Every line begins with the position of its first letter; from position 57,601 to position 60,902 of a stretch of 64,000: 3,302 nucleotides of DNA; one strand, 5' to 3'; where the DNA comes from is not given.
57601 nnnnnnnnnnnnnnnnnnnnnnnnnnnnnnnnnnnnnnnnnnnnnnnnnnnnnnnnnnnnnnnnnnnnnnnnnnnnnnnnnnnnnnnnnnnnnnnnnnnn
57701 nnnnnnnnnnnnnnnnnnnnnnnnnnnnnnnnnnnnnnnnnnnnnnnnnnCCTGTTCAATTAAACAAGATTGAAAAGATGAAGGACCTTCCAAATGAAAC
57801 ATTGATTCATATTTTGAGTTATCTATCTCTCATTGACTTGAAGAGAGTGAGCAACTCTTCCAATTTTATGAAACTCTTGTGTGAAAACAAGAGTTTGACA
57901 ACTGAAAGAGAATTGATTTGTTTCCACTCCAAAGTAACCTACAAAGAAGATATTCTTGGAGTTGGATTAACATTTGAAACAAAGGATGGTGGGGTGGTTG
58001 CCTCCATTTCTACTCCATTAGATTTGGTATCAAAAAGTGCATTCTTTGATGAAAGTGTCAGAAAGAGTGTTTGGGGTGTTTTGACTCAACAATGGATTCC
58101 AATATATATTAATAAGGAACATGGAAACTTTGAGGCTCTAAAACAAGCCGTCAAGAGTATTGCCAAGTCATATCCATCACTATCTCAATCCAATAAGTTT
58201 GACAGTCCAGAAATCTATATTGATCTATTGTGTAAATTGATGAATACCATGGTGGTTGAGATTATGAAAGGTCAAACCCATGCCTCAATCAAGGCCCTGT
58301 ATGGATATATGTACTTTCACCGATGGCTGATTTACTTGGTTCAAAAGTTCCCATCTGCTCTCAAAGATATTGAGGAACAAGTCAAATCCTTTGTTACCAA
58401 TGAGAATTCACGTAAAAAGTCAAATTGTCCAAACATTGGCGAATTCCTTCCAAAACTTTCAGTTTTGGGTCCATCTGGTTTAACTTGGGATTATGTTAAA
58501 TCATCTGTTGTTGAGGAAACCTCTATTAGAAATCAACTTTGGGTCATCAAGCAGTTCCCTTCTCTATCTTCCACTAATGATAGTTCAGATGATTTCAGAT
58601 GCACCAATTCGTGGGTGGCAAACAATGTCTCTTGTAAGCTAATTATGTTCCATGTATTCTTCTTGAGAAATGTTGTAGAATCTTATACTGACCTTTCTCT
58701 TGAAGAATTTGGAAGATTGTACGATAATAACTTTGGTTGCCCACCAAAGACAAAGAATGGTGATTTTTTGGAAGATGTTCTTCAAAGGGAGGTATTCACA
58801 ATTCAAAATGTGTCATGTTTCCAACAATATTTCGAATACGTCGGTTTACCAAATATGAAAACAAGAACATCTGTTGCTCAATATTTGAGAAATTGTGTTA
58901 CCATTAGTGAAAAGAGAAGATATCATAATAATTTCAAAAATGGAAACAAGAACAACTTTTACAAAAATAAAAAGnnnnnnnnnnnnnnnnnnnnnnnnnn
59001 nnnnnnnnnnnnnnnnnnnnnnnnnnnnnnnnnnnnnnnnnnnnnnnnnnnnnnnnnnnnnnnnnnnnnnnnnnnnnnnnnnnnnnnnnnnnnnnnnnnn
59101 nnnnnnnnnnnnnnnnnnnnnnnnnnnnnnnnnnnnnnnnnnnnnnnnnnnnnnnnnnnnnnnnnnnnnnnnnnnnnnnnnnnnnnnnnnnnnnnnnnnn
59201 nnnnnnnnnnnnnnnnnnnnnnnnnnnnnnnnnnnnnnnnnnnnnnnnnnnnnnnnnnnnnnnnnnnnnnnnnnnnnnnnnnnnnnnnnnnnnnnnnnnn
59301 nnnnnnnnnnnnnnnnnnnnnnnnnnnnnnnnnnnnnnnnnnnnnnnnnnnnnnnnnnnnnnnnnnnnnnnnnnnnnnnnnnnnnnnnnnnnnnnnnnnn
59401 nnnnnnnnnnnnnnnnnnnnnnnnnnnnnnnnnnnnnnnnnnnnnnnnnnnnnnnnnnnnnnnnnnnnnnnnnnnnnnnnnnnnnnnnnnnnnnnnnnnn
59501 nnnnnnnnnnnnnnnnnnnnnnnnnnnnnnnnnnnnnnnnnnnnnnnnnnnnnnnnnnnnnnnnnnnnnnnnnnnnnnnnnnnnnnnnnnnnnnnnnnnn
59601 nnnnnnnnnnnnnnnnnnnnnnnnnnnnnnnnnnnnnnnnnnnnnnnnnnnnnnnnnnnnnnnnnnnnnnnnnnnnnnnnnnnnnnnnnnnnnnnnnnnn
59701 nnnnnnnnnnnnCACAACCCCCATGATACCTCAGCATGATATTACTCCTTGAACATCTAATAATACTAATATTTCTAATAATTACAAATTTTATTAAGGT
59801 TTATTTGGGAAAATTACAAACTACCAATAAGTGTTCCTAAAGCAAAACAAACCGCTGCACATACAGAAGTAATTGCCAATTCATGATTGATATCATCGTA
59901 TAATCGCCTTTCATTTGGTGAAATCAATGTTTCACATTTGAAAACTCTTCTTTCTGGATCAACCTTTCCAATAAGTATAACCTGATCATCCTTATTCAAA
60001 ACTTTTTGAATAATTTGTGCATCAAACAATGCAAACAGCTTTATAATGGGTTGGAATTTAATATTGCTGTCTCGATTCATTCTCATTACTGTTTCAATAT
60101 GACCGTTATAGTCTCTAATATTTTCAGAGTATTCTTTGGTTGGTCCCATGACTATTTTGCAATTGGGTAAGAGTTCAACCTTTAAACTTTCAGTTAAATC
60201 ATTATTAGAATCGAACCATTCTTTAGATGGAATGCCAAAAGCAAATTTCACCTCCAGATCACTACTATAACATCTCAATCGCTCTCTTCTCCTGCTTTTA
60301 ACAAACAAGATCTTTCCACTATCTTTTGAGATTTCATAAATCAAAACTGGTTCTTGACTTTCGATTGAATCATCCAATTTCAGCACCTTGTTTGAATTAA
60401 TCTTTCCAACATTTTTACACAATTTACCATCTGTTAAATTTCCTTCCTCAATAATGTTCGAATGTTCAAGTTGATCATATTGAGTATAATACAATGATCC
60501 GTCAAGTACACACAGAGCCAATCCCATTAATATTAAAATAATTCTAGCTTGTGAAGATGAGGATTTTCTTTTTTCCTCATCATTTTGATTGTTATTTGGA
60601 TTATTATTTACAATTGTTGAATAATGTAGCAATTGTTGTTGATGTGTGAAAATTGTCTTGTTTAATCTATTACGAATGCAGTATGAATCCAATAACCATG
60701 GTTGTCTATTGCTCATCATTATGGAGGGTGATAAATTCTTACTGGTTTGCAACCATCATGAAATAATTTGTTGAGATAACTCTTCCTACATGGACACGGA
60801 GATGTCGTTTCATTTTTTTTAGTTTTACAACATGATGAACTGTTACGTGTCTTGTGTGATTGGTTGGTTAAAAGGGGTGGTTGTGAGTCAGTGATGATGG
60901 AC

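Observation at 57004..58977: Ubiquitin-conjugating (UBC) core with HPN-to-HHH substitution fused to an F-box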

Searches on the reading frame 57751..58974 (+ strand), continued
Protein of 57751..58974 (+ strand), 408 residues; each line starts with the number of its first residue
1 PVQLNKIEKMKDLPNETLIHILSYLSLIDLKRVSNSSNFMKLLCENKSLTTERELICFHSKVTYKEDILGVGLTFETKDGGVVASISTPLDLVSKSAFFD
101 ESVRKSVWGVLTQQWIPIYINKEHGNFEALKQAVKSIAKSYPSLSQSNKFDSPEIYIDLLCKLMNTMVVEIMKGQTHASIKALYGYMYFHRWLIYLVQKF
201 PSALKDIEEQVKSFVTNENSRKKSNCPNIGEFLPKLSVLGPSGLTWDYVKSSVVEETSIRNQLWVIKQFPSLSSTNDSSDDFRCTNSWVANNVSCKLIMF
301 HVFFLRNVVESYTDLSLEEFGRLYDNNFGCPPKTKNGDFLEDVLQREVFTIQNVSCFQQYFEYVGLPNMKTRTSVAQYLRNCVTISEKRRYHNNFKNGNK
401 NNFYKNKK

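Call 59: search_protein_families(library=pfam, proteins=[P0029, P0034, P0043, P0157, P0072, P0106], max_evalue=0.01)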
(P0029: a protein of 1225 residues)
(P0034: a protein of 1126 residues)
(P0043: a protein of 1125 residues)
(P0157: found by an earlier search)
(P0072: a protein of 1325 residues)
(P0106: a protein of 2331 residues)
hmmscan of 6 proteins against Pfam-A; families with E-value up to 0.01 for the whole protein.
P0029 (1225 aa): 8 families
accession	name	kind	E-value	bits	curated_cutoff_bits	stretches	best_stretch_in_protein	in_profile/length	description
PF00179.31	UQ_con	-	3.7e-22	78.9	27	1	461-589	1-120/140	Ubiquitin-conjugating enzyme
PF00092.34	VWA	-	2.2e-15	57.8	23.8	1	7-174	9-170/174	von Willebrand factor type A domain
PF13768.12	VWA_3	-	4e-13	50.1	27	1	7-164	10-154/155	von Willebrand factor type A domain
PF13519.12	VWA_2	-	8.7e-10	39.6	27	1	7-106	8-107/107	von Willebrand factor type A domain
PF12937.12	F-box-like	-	3.5e-07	30.3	24.3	1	801-839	7-45/47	F-box-like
PF25524.1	RSLD_CPSF6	-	0.0028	18.3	27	1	297-366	6-75/96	CPSF6-like, RSLD domain, N-terminal region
PF10938.13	YfdX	-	0.0064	16.9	26.6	0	305-336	113-144/149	YfdX protein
PF00646.38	F-box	-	0.0064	16.8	20.5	0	798-837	4-43/43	F-box domain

P0034 (1126 aa): 4 families
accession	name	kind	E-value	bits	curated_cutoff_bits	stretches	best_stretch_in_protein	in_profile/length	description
PF00179.31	UQ_con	-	6.6e-21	74.8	27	1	2-120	4-111/140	Ubiquitin-conjugating enzyme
PF07382.16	HC2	-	1.3e-07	32.4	40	1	498-598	50-151/194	Histone H1-like nucleoprotein HC2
PF12937.12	F-box-like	-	2.4e-07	30.9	24.3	1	718-760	1-43/47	F-box-like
PF00646.38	F-box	-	8.7e-06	25.9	20.5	1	718-758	1-41/43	F-box domain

P0043 (1125 aa): 14 families
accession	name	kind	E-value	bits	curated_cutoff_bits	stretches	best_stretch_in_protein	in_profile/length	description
PF00179.31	UQ_con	-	6.5e-25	87.8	27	1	573-705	2-119/140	Ubiquitin-conjugating enzyme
PF12799.13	LRR_4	-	5.6e-23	80.9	27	3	424-464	4-42/44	Leucine Rich repeats (2 copies)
PF24758.1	LRR_At5g56370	-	8.8e-14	52.1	27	1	294-359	35-99/227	FBD-associated F-box protein At5g56370, LRR repeats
PF23622.1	LRR_At1g61320_AtMIF1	-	4.1e-11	43.3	26.9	1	390-531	86-218/384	At1g61320/AtMIF1, LRR domain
PF23952.1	LRR_EndoS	-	7.5e-08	33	27.9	0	485-514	36-65/116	Endo-beta-N-acetylglucosaminidase EndoS LRR domain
PF13855.12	LRR_8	-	7.8e-07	29.2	27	1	422-479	2-59/61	Leucine rich repeat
PF25013.1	LRR_Zer-1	-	2.3e-06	28.2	27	0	393-454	5-63/137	Zer-1-like, Leucine-rich repeats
PF00642.30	zf-CCCH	-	2.7e-06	27.6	20.5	1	1100-1122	2-25/27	Zinc finger C-x8-C-x5-C-x3-H type (and similar)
PF18345.7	zf_CCCH_4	-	3.8e-05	24.1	29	1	1104-1122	1-19/19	Zinc finger domain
PF18044.7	zf-CCCH_4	-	5.6e-05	23.2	24.6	1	1103-1122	2-21/22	CCCH-type zinc finger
PF16131.11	Torus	-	6.8e-05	23.8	29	1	1091-1123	53-92/109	Torus domain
PF13516.12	LRR_6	-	0.0025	18.2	23.4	0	394-416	1-23/24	Leucine Rich repeat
PF25585.1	zf-CCCH_DUS3L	-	0.0053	17.1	30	0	1103-1122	4-24/32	DUS3L CCCH zinc finger domain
PF14608.12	zf-CCCH_2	-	0.0091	16.9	25.8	1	1103-1122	1-18/19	RNA-binding, Nab2-type zinc finger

P0157 (1320 aa): 5 families
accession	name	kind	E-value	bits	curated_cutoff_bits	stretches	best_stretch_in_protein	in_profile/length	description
PF00179.31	UQ_con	-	3.3e-25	88.8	27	1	26-155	1-118/140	Ubiquitin-conjugating enzyme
PF13516.12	LRR_6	-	9.7e-21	72.6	23.4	1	739-759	4-24/24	Leucine Rich repeat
PF00560.39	LRR_1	-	5.5e-08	31.9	20.6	0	986-1006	1-21/23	Leucine Rich Repeat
PF12799.13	LRR_4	-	6.4e-08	33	27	0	739-780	2-34/44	Leucine Rich repeats (2 copies)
PF00076.28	RRM_1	-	0.0043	17.3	20.7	0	1231-1284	20-69/70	RNA recognition motif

P0072 (1325 aa): 4 families
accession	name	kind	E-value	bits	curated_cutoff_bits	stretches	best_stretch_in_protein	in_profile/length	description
PF00179.31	UQ_con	-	8.2e-29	100.4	27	1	23-146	1-119/140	Ubiquitin-conjugating enzyme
PF13516.12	LRR_6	-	4.5e-17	61.1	23.4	0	783-803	3-23/24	Leucine Rich repeat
PF00076.28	RRM_1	-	1.5e-07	31.6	20.7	1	1217-1278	5-65/70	RNA recognition motif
PF00560.39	LRR_1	-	0.001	19.2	20.6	0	785-803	2-20/23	Leucine Rich Repeat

P0106 (2331 aa): 10 families
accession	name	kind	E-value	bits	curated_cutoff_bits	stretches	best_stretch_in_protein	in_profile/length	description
PF13236.11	CLU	-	2.3e-58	198.1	24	1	146-370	1-222/225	Clustered mitochondria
PF00179.31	UQ_con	-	1.4e-23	83.5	27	1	1690-1811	2-109/140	Ubiquitin-conjugating enzyme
PF12807.12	eIF3_p135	-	5e-10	40.2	22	1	447-501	8-69/171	Translation initiation factor eIF3 subunit 135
PF00642.30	zf-CCCH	-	1e-06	28.9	20.5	1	2304-2324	5-26/27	Zinc finger C-x8-C-x5-C-x3-H type (and similar)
PF12799.13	LRR_4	-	8.5e-06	26.3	27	0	1573-1607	5-36/44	Leucine Rich repeats (2 copies)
PF18345.7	zf_CCCH_4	-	2.4e-05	24.7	29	1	2305-2323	1-19/19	Zinc finger domain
PF18044.7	zf-CCCH_4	-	6.6e-05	23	24.6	1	2304-2323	2-21/22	CCCH-type zinc finger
PF22628.2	zf-CCCH_10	-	0.00033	20.5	27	1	2303-2323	4-23/39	ZAP-like CCCH zinc finger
PF13516.12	LRR_6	-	0.00068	19.9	23.4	0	1257-1268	2-13/24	Leucine Rich repeat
PF16131.11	Torus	-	0.0029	18.6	29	1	2298-2324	66-92/109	Torus domain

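Call 69: find_encoding_contigs(protein=P0001, flank=6000, max_places=2)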
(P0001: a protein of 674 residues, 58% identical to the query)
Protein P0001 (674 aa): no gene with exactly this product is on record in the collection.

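Call 74: list_cluster_members(proteins=[P0083, P0094, P0097, P0103, P0109, P0115, P0127, P0138, P0147, P0121])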
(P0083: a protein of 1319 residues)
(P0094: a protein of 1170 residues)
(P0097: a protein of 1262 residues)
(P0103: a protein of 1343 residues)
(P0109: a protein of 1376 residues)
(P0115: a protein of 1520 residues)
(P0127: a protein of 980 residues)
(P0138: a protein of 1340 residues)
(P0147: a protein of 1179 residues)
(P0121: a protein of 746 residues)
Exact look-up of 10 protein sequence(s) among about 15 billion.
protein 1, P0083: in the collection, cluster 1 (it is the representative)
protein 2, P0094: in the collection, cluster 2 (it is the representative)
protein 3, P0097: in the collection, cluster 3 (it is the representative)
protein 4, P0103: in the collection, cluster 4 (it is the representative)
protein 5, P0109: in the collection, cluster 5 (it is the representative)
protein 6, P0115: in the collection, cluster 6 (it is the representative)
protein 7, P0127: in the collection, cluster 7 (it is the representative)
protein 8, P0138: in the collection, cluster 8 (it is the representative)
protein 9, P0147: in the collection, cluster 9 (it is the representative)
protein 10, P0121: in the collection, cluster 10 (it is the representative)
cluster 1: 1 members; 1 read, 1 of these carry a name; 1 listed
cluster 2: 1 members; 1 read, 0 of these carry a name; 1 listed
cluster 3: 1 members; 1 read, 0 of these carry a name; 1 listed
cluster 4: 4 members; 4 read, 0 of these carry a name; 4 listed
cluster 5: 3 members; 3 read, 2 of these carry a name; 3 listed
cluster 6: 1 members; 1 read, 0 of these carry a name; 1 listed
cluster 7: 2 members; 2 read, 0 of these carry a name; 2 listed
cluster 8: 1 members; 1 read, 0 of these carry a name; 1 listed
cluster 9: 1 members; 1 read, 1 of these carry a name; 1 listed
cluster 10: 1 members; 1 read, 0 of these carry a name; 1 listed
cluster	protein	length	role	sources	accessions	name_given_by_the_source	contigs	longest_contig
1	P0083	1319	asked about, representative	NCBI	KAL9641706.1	hypothetical protein ABK040_007384 [Willaertia magna]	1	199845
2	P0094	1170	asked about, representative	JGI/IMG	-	-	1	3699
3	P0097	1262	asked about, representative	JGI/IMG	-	-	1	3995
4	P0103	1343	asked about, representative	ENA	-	-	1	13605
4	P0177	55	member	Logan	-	-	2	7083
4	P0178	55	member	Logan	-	-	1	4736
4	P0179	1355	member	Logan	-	-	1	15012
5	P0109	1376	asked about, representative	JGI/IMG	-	-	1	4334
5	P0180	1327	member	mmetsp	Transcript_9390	Transcript_9390/g.38452 ORF Transcript_9390/g.38452 Transcript_9390/m.38452 type:complete ...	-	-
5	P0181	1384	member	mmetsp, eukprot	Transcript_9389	Transcript_9389/g.38442 ORF Transcript_9389/g.38442 Transcript_9389/m.38442 type:complete ... | CAMPEP_0114603492 /NCGR_PEP_ID=MMETSP0168-20121206/51_1 /TAXON_ID=95228 ...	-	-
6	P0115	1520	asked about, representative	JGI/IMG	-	-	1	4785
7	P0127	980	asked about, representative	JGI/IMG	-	-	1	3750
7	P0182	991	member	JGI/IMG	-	-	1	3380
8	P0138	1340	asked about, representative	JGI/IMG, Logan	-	-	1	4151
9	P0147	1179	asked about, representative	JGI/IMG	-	stress response protein SCP2/ubiquitin-protein ligase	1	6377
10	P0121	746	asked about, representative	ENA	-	-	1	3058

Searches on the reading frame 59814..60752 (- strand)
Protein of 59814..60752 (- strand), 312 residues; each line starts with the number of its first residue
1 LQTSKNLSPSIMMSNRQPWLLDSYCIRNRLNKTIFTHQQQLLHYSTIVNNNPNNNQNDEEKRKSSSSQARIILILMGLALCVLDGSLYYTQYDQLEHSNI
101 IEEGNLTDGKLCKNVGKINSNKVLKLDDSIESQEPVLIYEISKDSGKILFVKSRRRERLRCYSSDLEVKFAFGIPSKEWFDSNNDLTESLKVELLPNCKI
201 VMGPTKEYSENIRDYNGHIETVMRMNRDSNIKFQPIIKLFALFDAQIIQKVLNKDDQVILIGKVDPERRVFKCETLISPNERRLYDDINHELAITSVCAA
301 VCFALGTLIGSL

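Call 3: search_protein_families(library=pfam, proteins=[window:59814-60752:-], max_evalue=0.1)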
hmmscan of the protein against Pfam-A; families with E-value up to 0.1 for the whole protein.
window:59814-60752:- (312 aa): 1 family
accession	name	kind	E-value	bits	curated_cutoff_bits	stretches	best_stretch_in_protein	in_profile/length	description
PF13601.12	HTH_34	-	0.063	13.9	27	0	92-143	12-63/80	Winged helix DNA-binding domain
